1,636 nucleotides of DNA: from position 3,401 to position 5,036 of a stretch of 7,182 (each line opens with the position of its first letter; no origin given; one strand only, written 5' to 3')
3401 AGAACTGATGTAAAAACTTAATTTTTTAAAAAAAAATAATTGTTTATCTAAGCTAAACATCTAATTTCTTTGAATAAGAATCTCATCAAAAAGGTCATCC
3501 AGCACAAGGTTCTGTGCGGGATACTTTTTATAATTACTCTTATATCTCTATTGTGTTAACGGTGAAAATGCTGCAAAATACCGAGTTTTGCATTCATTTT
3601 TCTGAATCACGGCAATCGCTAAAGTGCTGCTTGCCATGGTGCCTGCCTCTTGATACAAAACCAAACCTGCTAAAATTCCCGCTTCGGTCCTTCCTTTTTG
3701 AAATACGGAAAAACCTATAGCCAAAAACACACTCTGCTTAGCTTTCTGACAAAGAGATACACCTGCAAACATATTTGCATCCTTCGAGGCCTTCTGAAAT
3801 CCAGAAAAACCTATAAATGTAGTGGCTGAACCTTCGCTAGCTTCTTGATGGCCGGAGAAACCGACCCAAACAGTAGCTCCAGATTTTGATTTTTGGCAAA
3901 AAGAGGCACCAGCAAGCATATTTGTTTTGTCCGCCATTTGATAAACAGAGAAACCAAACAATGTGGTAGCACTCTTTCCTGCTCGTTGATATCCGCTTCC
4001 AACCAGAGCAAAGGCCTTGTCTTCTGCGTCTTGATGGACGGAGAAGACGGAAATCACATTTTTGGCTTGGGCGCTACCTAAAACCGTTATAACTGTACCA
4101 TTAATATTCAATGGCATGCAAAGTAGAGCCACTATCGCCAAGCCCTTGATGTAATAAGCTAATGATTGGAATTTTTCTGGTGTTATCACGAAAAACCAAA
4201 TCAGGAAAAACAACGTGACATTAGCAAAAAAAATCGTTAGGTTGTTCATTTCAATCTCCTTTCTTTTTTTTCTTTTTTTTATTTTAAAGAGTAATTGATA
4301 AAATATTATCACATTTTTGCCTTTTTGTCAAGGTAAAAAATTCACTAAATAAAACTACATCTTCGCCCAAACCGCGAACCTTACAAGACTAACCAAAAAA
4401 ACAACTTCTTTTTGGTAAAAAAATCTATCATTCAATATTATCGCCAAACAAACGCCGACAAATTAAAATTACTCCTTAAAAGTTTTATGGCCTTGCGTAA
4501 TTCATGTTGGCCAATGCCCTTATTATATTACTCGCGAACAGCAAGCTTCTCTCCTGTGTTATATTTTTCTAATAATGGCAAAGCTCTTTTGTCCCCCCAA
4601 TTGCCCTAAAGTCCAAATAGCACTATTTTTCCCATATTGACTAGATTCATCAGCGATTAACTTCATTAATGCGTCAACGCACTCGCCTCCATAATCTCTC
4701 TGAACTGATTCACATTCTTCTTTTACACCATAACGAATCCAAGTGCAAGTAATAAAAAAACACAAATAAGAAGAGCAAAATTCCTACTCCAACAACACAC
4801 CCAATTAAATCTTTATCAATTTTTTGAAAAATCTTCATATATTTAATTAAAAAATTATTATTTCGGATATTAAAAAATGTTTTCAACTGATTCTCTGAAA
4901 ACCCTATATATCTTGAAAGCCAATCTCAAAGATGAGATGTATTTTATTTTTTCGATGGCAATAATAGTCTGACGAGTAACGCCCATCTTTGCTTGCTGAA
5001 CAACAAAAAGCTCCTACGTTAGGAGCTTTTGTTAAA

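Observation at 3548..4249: Membrane-anchored protein built from ~11 degenerate 15-17-aa repeats with an invariant Gln (aromatic-Q-x-A); no family recognised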

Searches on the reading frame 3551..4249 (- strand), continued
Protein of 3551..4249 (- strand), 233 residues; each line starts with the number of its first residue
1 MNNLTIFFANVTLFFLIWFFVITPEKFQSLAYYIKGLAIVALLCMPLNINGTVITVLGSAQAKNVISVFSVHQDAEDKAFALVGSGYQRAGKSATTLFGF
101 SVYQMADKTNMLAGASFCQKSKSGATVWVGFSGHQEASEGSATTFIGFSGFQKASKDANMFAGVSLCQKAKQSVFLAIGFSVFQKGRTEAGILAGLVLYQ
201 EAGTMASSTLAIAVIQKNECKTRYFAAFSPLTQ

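Call 44: list_cluster_members(proteins=[L007:6001-6705:+, L008:6001-6675:+, L009:6001-6762:+, P0005, P0010])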
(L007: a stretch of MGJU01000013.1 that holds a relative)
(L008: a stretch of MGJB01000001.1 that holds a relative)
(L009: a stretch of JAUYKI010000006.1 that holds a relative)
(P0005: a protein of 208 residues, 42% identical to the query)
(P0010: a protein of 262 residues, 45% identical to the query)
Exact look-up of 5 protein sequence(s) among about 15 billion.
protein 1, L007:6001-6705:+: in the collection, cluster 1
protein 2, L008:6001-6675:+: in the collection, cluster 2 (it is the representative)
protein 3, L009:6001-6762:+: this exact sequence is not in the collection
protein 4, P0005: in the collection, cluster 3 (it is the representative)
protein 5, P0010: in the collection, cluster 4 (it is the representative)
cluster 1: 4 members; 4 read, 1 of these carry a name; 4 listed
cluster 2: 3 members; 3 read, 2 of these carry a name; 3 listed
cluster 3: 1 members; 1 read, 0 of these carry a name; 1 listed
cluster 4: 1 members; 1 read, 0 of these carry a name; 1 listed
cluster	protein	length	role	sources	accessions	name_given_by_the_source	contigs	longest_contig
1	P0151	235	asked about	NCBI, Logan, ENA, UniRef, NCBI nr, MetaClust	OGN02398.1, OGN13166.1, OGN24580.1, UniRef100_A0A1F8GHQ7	MAG: hypothetical protein A2655_01550 [Candidatus Yanofskybacteria bacterium ... | Uncharacterized protein n=1 Tax=Candidatus Yanofskybacteria bacterium ... | status=active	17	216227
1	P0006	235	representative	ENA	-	-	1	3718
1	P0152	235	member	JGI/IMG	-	-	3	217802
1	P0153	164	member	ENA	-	-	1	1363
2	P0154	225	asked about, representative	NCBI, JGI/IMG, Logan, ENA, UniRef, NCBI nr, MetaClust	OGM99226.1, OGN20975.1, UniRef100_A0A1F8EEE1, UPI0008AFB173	MAG: hypothetical protein A2915_02850 [Candidatus Yanofskybacteria bacterium ... | Uncharacterized protein n=1 Tax=Candidatus Yanofskybacteria bacterium ... | MAG: hypothetical protein A2649_03745 [Candidatus Yanofskybacteria bacterium ...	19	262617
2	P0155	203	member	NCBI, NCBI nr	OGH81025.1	MAG: hypothetical protein A3F93_04355 [Candidatus Magasanikbacteria bacterium ...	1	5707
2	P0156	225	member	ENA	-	-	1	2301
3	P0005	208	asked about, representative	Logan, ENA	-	-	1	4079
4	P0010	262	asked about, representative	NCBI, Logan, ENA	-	-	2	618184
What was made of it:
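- NCBI and UniProt names are 'hypothetical/uncharacterized protein' in Yanofskybacteria and Magasanikbacteria (call 44).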

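Call 47: search_solved_structures(query=A1, max_evalue=10, show_alignments=2)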
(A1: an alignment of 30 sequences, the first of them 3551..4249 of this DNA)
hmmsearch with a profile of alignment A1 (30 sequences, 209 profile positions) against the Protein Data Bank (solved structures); distinct sequences matched with E-value up to 10: 0.

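Call 55: find_encoding_contigs(protein=P0010, flank=6000, max_places=2)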
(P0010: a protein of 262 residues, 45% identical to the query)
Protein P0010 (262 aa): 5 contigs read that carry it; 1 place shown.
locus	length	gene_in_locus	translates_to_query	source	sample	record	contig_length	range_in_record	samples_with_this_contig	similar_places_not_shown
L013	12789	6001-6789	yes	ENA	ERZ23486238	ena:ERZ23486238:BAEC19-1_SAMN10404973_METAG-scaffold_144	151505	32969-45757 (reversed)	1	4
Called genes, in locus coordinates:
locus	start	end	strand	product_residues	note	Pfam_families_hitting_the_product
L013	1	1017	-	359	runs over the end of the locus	PF00406:ADK, PF13207:AAA_17 (faint)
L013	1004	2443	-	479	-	PF01336:tRNA_anti-codon, PF00152:tRNA-synt_2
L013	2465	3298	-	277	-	PF00753:Lactamase_B, PF16661:Lactamase_B_6 (faint)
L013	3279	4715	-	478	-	PF13567:DUF4131 (weak), PF03772:Competence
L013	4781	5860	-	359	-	PF02540:NAD_synthase (weak), PF03054:tRNA_Me_trans, PF20259:tRNA_Me_trans_M, PF20258:tRNA_Me_trans_C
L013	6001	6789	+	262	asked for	-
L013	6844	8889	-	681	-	PF22745:Nlig-Ia, PF01653:DNA_ligase_aden, PF03120:OB_DNA_ligase, PF14520:HHH_5 (faint), PF12826:HHH_2, PF00533:BRCT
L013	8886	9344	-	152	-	PF18856:baeRF_family12 (weak)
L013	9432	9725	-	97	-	PF00581:Rhodanese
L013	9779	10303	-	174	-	PF08211:dCMP_cyt_deam_2 (weak), PF00383:dCMP_cyt_deam_1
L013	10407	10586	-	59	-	-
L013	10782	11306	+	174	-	PF02661:Fic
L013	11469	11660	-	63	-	-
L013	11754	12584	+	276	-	PF01978:TrmB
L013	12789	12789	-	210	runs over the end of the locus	PF06042:NTP_transf_6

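Call 56: find_encoding_contigs(protein=P0003, flank=6000, max_places=2)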
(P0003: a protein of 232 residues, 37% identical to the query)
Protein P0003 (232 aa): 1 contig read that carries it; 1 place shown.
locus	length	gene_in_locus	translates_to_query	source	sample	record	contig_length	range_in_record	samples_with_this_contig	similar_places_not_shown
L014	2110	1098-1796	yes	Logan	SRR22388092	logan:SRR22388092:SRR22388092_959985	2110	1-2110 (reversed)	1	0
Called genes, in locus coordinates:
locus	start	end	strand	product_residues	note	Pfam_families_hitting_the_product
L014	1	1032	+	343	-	?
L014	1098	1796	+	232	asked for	-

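Call 65: fold_search(model_id=the predicted structure, library=viral)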
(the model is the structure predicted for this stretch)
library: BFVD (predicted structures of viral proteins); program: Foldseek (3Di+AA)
matches with E <= 10: 123; with E <= 0.001: 0
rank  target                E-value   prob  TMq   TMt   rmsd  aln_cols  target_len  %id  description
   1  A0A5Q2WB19            2.0e-01  0.13  0.22  0.13  12.6       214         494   11  (no name in the UniProt tables at hand)
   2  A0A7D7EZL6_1          2.3e-01  0.57  0.33  0.09   9.4       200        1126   16  (no name in the UniProt tables at hand)
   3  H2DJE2                2.6e-01  0.05  0.14  0.15  13.5       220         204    9  ORF71 (Fragment) [Equid alphaherpesvirus 1]
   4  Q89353                3.5e-01  0.06  0.18  0.06  12.8       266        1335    9  Chlorovirus glycoprotein repeat domain-containing protein [Paramecium bursaria Chlorella virus 1]
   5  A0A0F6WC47            3.7e-01  0.25  0.31  0.11   9.1       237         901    9  (no name in the UniProt tables at hand)
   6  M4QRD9                4.1e-01  0.25  0.36  0.09  12.7       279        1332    8  (no name in the UniProt tables at hand)
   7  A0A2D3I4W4            4.6e-01  0.10  0.25  0.21  14.3       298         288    8  ORF1278 [White spot syndrome virus]
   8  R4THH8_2              4.6e-01  0.07  0.19  0.07  12.4       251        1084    6  (no name in the UniProt tables at hand)
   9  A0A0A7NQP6            5.4e-01  0.35  0.29  0.23   9.9       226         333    7  Uncharacterized protein [Lactobacillus phage LfeInf]
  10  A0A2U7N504            5.4e-01  0.28  0.27  0.30   8.4       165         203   13  Phosphatidylinositol 4-phosphate 5-kinase 5-like protein [Pseudomonas phage PspYZU05]
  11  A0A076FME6            5.4e-01  0.28  0.32  0.33  12.2       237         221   13  Putative membrane protein [Aureococcus anophagefferens virus]
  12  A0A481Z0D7            6.3e-01  0.04  0.14  0.18  15.4       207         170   10  Uncharacterized protein [Mimivirus LCMiAC01]
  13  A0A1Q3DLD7            6.6e-01  0.20  0.25  0.27   9.6       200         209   12  Uncharacterized protein [Chionoecetes opilio bacilliform virus]
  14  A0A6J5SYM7            7.3e-01  0.08  0.22  0.10  12.4       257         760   12  Uncharacterized protein [uncultured Caudovirales phage]
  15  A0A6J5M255            7.3e-01  0.03  0.14  0.14  15.3       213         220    8  Uncharacterized protein [uncultured Caudovirales phage]
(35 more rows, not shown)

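Call 71: predict_structure(protein=window:3551-4249:-)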
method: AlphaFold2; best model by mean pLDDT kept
length: 233 residues; sequences in the alignment: 1
mean_pLDDT: 43.9   pTM: 0.37
mean pLDDT of the five models: 43.9, 42.7, 41.3, 39.6, 35.3
residues with pLDDT >= 90: 0; 70-90: 0; 50-70: 27; < 50: 206
segments of 3 or more residues with pLDDT < 50: 3-11, 13-15, 17-78, 81-84, 101-105, 107-152, 163-171, 173-179, 184-233
pLDDT, mean of each block of 10 residues (from residue 1): 45 47 45 40 34 38 44 48 50 49 49 44 40 41 44 51 48 49 45 46 43 39 36 35
secondary structure, 60 per line:
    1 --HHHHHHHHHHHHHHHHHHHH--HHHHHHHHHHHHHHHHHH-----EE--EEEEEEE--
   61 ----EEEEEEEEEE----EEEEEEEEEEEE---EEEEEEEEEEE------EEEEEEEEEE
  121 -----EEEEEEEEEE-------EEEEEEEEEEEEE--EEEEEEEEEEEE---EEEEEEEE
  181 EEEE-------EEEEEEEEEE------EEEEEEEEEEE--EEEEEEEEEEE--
elements in order: H3-22 H25-42 E52-58 E65-74 E79-90 E94-104 E111-120 E126-135 E143-155 E158-169 E173-184 E192-201 E208-218 E221-231
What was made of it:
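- The same sequence without the alignment gives pLDDT 43.9 (call 71). The single-sequence model is poor (pLDDT 43.9) and places shorter, separated strands (call 71).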

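Call 75: list_cluster_members(proteins=[P0002, P0004, P0007, P0009, P0014, P0017, P0028, P0057, P0130, P0147])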
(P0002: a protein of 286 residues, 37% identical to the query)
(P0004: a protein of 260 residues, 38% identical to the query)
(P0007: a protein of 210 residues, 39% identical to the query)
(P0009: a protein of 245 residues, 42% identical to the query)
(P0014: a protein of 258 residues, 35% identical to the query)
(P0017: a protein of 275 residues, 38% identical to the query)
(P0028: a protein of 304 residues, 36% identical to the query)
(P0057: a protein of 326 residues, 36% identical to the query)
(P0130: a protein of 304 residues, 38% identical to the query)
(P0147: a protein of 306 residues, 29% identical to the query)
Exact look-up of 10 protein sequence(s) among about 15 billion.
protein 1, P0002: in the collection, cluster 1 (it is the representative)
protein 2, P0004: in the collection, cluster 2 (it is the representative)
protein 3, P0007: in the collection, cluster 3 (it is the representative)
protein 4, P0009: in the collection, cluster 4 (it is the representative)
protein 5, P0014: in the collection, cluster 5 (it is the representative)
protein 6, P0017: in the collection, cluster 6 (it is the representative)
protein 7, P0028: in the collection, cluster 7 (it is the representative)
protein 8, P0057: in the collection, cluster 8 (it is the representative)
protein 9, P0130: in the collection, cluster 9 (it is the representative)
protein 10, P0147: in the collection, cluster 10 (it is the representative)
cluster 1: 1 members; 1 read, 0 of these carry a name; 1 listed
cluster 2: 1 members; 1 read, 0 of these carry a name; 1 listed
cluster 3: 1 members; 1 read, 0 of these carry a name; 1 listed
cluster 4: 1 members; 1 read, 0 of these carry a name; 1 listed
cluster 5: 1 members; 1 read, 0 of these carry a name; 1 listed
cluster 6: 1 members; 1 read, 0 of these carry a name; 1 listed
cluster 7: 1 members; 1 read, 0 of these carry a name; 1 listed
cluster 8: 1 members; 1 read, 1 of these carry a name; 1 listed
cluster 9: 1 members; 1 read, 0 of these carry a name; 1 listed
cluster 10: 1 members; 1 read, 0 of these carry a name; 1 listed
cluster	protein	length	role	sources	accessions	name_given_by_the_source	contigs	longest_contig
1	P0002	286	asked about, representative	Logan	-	-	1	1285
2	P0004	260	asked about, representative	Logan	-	-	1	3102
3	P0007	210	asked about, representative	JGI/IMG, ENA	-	-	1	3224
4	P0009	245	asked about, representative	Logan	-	-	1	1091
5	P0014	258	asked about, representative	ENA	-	-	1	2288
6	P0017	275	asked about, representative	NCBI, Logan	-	-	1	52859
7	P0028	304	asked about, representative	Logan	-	-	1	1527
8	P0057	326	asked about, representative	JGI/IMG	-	hypothetical protein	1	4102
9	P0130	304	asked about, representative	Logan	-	-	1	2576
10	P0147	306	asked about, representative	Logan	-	-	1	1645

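Call 76: search_protein_families(library=ncbifam, alignment_id=A1, max_evalue=0.1)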
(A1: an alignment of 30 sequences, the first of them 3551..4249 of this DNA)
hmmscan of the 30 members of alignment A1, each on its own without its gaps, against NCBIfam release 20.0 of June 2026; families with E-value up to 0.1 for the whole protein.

A. member 1, window:3551-4249:- (233 aa): 0 families

B. families by the number of members that match (of 30 scanned): 10 families
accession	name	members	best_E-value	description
TIGR04390.1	OMP_YaiO_dom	1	0.028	YaiO family outer membrane beta-barrel protein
NF000736.0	PRK00043.2-3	1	0.034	thiamine phosphate synthase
NF045789.1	OmpVVibrio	1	0.035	outer membrane protein OmpV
NF010291.0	PRK13731.1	1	0.036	conjugal transfer complement resistance protein TraT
NF010999.0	PRK14425.1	1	0.041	acylphosphatase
TIGR00933.1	2a38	1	0.044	TrkH family potassium uptake protein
NF050094.1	BetDgalsidMYCTU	1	0.049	beta-D-galactosidase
NF011021.0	PRK14450.1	1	0.053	acylphosphatase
TIGR00947.1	2A73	1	0.053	IctB family putative bicarbonate transporter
TIGR03864.1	PQQ_ABC_ATP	1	0.064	ABC transporter, ATP-binding subunit, PQQ-dependent alcohol dehydrogenase system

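Call 77: search_protein_families(library=phrogs, proteins=[window:3551-4249:-, P0020, P0006], max_evalue=0.1)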
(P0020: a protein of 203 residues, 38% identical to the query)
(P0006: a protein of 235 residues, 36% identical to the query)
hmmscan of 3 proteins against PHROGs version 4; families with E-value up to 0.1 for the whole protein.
window:3551-4249:- (233 aa): 0 families

P0020 (203 aa): 1 family
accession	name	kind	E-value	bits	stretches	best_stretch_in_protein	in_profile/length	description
phrog_18079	-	unknown function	0.025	14.9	1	88-162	138-212/251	-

P0006 (235 aa): 0 families

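Call 78: search_protein_families(library=padloc, proteins=[window:3551-4249:-, P0020, P0006], max_evalue=0.1)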
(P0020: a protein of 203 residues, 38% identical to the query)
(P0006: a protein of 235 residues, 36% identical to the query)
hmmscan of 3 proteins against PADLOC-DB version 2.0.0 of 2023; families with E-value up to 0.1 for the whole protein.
window:3551-4249:- (233 aa): 0 families

P0020 (203 aa): 0 families

P0006 (235 aa): 0 families

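Call 85: find_related_loci(query=A2, collection=metagenome_contigs, flank=5000)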
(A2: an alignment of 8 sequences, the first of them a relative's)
Query A2 (224 aa) in metagenome_contigs; peptide patterns used: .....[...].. (x = any residue, [..] = any of these).
268 stretches matched a pattern; 14 encode a relative of the query (tblastn E <= 1e-3); 14 distinct loci.
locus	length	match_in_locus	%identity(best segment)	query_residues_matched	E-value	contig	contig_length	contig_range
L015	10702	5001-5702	46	1-222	3e-56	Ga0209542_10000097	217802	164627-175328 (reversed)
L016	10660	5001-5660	44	1-224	5e-53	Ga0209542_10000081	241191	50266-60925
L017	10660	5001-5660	44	1-224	5e-53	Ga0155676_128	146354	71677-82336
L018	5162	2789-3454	39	1-221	3e-37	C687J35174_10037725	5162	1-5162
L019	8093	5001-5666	39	1-221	8e-37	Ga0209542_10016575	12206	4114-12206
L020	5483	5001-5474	40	1-192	2e-29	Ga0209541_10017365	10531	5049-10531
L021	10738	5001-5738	33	1-224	6e-29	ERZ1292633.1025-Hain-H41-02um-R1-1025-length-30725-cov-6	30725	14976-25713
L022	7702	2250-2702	38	1-159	4e-28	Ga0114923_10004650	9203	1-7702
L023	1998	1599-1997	41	1-141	8e-26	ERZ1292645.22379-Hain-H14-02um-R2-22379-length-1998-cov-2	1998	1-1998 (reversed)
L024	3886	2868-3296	42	1-148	2e-24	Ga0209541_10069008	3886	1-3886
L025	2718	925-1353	42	1-148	2e-24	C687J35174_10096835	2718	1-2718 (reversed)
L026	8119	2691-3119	42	1-148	2e-24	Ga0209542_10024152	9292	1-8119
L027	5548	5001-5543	36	1-188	7e-24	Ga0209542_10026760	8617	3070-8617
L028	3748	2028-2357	42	44-152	2e-15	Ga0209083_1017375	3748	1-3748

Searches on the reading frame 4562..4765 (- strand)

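Call 68: search_protein_families(library=pfam, proteins=[window:4562-4765:-], max_evalue=0.1)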
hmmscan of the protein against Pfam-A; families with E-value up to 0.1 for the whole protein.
window:4562-4765:- (68 aa): 3 families
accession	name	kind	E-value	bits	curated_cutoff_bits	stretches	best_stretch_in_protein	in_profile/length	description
PF03130.22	HEAT_PBS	-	0.011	16.7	20.9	0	48-67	4-23/27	PBS lyase HEAT-like repeat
PF13646.12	HEAT_2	-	0.014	16.1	27.7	1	28-66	31-68/88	HEAT repeats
PF13513.12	HEAT_EZ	-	0.074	14.1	27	1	16-56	16-55/55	HEAT-like repeat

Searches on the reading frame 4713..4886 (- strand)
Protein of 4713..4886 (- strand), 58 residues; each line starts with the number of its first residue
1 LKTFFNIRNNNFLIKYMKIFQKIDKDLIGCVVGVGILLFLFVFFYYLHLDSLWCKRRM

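Call 68: search_protein_families(library=pfam, proteins=[window:4713-4886:-], max_evalue=0.1)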
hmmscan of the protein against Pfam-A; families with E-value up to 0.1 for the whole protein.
window:4713-4886:- (58 aa): 2 families
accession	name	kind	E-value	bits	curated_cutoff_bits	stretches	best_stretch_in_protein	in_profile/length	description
PF04478.17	Mid2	-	0.02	15.1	23.2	1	24-46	46-70/150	Mid2 like cell wall stress sensor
PF01788.22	PsbJ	-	0.048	14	30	1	27-45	11-29/39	PsbJ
